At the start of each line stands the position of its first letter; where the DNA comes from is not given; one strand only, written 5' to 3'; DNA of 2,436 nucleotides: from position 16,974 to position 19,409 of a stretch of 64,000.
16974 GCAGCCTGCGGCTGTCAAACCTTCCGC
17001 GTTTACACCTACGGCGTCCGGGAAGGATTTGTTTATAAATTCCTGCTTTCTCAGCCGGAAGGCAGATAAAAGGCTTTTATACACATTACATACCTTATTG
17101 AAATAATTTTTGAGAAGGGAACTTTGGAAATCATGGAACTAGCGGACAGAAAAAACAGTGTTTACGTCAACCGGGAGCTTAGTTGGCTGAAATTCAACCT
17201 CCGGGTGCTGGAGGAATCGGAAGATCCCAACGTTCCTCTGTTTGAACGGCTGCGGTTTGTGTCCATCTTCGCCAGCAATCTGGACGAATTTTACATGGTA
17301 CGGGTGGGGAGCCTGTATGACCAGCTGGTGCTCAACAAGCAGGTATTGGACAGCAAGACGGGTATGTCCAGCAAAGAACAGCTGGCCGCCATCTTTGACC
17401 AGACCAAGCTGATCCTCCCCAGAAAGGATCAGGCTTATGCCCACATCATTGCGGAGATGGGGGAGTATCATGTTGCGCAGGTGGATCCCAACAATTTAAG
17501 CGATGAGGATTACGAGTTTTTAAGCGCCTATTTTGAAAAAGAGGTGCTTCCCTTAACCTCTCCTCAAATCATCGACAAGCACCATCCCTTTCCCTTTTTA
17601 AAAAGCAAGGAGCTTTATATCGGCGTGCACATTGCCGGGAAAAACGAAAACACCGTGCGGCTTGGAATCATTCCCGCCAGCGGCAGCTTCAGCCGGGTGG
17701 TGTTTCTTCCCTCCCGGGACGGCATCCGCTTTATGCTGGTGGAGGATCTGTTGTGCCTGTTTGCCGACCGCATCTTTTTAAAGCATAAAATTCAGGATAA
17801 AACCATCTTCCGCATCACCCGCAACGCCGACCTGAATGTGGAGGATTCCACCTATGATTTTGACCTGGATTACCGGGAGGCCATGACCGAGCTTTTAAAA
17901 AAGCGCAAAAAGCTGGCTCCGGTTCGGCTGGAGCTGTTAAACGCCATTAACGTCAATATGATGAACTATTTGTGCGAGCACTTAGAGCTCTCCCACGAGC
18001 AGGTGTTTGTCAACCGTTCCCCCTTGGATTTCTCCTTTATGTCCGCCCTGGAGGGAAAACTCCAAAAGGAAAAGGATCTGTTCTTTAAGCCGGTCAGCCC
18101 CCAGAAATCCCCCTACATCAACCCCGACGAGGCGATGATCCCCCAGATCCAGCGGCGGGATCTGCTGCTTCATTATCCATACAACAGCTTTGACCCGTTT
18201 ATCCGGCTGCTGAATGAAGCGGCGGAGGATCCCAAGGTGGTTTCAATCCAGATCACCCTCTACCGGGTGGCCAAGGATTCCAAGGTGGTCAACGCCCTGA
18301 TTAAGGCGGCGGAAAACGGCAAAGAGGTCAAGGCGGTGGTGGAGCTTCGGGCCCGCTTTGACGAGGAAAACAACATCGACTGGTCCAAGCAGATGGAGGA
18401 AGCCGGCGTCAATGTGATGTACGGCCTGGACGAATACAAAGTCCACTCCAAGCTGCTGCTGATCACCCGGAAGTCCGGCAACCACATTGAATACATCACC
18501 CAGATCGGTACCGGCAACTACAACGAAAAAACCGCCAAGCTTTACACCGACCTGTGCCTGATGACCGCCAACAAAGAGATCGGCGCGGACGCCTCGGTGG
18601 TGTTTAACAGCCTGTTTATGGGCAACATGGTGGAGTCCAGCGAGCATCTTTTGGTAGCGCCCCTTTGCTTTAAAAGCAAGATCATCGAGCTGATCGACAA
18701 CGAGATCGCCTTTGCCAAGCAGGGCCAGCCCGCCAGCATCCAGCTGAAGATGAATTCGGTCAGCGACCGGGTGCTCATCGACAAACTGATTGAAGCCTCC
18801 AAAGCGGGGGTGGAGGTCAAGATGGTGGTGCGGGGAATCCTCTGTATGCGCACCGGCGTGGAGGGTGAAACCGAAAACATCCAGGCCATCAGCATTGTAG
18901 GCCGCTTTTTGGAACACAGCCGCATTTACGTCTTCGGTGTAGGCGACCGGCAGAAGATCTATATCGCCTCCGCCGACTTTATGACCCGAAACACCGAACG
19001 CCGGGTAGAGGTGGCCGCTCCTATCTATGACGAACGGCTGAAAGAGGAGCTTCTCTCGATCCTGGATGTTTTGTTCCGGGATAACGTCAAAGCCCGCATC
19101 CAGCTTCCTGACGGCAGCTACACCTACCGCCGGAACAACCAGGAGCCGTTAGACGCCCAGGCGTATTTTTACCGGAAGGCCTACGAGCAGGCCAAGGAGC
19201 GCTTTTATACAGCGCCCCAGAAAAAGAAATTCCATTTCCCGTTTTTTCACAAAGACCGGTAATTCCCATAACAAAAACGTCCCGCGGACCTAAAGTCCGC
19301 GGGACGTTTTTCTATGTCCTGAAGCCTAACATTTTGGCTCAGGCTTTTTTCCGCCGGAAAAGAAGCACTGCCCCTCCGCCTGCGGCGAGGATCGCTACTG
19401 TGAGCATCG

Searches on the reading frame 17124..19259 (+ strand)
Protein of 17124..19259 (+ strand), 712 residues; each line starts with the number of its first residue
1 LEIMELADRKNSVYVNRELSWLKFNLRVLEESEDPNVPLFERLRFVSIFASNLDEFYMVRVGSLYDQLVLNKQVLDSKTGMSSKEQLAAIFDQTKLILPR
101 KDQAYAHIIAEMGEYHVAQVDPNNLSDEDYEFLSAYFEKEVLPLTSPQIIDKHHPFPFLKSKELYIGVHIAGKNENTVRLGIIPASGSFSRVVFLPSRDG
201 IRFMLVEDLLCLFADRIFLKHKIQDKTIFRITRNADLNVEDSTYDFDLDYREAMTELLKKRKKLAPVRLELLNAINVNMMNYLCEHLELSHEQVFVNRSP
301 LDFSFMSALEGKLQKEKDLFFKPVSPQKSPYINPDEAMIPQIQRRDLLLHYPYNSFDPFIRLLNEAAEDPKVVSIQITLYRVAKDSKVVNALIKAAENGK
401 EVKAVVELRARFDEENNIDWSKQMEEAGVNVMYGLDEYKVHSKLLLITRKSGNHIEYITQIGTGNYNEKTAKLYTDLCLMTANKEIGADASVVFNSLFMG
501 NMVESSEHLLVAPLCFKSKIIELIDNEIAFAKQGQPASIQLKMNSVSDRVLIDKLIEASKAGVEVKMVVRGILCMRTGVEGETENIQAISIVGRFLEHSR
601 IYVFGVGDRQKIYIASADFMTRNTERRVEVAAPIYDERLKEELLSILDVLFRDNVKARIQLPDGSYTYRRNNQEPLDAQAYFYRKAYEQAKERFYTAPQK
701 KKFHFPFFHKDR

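Call 43: search_protein_families(library=pfam, proteins=[window:17124-19259:+], max_evalue=0.0001)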
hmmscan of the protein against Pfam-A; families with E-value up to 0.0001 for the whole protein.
window:17124-19259:+ (712 aa): 5 families
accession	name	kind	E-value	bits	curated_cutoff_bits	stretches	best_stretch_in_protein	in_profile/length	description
PF17941.7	PP_kinase_C_1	-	3.7e-72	241.8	25.7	1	339-497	3-161/167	Polyphosphate kinase C-terminal domain 1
PF13090.12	PP_kinase_C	-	4.9e-66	221.9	25.8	1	509-679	1-172/172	Polyphosphate kinase C-terminal domain 2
PF02503.22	PP_kinase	-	1.1e-48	165.9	31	1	129-308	2-182/183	Polyphosphate kinase middle domain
PF13089.11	PP_kinase_N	-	5e-33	114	23.8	1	14-117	1-104/107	Polyphosphate kinase N-terminal domain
PF13091.12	PLDc_2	-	5.8e-18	65.4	27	2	373-497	10-131/132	PLD-like domain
